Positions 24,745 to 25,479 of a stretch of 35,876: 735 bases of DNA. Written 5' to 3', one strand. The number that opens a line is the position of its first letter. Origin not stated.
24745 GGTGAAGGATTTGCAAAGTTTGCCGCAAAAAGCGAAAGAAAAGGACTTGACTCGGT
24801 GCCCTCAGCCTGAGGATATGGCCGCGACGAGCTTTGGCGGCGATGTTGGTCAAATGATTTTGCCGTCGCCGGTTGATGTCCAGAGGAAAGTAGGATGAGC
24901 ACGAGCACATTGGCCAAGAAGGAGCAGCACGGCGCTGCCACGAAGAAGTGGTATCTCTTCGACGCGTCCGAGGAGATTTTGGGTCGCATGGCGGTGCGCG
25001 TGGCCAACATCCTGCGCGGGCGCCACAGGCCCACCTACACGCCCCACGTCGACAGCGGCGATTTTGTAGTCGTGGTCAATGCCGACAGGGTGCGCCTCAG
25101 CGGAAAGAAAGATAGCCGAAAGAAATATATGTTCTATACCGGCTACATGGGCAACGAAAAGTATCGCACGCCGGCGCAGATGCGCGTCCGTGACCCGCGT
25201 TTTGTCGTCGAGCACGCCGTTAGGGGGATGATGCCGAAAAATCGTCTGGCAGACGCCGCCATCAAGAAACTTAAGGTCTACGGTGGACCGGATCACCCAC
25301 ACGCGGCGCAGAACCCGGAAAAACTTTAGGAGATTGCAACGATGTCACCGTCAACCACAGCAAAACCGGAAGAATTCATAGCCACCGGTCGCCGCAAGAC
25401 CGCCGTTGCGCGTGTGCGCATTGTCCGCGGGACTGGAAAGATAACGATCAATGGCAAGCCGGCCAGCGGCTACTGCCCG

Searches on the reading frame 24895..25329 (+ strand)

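Call 8: search_protein_families(library=pfam, proteins=[window:24895-25329:+], max_evalue=0.1)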
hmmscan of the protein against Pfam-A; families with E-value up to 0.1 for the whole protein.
window:24895-25329:+ (144 aa): 1 family
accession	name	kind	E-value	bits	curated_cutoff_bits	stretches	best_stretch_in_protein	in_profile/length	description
PF00572.24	Ribosomal_L13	-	1.6e-41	141.6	23.8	1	17-135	1-119/119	Ribosomal protein L13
